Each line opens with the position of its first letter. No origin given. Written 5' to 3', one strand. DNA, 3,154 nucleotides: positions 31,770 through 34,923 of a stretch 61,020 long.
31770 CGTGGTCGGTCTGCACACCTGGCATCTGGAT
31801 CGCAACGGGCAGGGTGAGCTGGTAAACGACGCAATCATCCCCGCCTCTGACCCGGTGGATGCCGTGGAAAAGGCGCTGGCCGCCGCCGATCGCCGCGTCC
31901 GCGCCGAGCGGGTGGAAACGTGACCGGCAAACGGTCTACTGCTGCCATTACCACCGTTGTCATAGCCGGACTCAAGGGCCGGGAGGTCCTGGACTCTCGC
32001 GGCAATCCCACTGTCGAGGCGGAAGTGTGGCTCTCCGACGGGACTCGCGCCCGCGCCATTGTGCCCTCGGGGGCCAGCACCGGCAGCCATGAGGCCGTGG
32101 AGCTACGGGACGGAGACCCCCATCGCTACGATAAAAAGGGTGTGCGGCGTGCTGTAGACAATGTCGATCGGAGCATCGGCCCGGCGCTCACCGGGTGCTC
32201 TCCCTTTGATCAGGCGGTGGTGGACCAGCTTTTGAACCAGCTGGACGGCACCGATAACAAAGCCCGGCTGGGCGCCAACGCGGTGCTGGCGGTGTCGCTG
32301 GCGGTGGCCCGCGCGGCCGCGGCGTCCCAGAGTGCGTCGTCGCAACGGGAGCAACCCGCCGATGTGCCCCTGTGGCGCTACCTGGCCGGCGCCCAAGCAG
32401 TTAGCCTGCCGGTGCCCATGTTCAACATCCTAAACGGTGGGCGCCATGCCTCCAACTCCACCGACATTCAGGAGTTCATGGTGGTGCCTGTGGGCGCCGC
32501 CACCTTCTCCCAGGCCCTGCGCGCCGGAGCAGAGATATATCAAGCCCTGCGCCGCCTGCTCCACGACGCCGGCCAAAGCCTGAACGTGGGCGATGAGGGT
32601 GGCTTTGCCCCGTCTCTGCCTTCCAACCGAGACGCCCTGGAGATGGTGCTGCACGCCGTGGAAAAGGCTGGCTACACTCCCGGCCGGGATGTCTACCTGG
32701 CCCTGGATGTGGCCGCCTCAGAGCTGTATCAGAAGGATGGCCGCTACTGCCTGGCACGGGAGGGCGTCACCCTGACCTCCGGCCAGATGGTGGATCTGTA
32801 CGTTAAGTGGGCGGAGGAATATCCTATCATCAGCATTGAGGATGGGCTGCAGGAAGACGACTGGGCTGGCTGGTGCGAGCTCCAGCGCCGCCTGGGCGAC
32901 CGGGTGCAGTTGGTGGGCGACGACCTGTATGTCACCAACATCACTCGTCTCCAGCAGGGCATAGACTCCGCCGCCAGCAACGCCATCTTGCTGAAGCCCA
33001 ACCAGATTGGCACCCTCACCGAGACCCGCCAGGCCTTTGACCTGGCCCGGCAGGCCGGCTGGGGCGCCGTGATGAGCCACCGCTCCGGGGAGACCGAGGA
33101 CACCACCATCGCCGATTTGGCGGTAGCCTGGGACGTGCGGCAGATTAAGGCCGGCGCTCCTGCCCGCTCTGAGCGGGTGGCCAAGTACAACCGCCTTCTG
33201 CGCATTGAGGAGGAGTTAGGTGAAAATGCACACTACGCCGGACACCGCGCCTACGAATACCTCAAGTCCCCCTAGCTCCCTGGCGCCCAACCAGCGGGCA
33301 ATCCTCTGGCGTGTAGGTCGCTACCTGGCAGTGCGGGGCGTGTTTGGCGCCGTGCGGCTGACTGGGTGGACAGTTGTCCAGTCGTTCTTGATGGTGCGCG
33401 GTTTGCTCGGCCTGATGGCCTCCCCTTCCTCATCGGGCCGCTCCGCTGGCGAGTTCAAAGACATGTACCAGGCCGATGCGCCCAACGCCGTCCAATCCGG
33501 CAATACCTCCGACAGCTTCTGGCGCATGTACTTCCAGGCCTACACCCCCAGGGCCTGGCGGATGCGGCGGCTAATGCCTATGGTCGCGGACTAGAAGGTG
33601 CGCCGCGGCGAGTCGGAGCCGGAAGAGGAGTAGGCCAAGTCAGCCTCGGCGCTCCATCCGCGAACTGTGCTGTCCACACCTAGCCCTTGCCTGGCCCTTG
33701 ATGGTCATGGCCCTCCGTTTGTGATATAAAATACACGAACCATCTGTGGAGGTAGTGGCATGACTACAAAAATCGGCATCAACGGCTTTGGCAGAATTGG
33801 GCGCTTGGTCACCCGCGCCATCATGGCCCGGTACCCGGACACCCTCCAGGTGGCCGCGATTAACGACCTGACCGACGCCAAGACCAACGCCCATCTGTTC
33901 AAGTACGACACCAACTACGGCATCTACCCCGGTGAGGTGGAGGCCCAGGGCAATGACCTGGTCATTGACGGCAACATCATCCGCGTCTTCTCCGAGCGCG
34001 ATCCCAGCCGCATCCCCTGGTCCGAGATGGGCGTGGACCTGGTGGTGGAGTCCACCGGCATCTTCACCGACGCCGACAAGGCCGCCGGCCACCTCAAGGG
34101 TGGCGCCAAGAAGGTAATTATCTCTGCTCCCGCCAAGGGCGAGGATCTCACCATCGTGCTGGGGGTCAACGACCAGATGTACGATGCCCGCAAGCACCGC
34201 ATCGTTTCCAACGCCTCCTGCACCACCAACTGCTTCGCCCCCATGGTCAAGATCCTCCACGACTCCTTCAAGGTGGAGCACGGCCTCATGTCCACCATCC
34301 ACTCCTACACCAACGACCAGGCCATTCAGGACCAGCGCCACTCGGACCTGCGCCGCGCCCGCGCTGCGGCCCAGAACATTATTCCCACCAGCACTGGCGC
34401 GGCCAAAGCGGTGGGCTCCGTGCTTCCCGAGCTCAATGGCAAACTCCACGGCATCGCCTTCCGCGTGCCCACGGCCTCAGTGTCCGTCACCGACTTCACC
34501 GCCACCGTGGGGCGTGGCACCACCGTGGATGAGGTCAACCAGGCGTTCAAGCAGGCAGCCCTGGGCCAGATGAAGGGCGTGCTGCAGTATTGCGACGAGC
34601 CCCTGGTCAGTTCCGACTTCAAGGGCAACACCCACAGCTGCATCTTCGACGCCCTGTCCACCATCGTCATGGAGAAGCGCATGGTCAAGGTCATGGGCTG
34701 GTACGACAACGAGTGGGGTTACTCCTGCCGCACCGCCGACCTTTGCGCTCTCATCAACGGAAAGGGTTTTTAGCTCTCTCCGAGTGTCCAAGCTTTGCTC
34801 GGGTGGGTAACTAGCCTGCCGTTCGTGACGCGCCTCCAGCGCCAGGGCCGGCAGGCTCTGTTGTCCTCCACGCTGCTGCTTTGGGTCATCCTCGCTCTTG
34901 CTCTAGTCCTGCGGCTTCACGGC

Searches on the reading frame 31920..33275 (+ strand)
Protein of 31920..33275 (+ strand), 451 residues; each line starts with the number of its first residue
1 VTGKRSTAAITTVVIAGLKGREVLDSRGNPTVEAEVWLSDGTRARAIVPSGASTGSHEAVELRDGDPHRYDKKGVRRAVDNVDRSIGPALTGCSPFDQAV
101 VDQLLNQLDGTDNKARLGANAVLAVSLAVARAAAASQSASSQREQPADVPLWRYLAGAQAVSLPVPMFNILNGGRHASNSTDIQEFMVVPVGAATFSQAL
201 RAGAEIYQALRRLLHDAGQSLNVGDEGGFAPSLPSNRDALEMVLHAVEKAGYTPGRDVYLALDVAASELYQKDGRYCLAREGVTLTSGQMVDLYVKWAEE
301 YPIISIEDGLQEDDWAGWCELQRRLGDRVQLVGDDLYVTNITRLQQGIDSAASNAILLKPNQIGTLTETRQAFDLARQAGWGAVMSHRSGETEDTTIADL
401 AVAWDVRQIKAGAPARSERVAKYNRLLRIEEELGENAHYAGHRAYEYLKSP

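Call 55: search_protein_families(library=pfam, proteins=[window:31920-33275:+], max_evalue=0.00001)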
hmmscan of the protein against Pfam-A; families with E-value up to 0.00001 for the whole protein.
window:31920-33275:+ (451 aa): 2 families
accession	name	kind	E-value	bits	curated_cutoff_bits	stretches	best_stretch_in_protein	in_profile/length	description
PF00113.28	Enolase_C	-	2.1e-121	405.3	21.5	1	161-445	2-293/296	Enolase, C-terminal TIM barrel domain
PF03952.21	Enolase_N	-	1.5e-51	174.4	35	1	15-138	1-124/131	Enolase, N-terminal domain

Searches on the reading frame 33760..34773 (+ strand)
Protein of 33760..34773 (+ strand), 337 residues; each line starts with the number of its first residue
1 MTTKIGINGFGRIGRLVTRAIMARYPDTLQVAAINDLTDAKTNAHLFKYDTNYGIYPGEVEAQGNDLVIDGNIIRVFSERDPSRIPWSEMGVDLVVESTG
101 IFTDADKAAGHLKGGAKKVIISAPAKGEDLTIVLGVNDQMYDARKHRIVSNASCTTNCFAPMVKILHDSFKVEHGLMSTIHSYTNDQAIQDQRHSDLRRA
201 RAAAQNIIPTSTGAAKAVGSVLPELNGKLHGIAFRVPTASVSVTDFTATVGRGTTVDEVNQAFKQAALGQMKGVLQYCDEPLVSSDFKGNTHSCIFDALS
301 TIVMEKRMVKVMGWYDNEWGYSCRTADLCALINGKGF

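Call 56: search_protein_families(library=pfam, proteins=[window:33760-34773:+], max_evalue=0.00001)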
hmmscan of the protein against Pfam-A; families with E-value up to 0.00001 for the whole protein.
window:33760-34773:+ (337 aa): 2 families
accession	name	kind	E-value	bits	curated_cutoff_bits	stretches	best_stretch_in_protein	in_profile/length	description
PF02800.25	Gp_dh_C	-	4e-67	225.1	24.4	1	160-315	2-158/158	Glyceraldehyde 3-phosphate dehydrogenase, C-terminal domain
PF00044.30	Gp_dh_N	-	2.3e-38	131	31.7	1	4-104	2-100/101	Glyceraldehyde 3-phosphate dehydrogenase, NAD binding domain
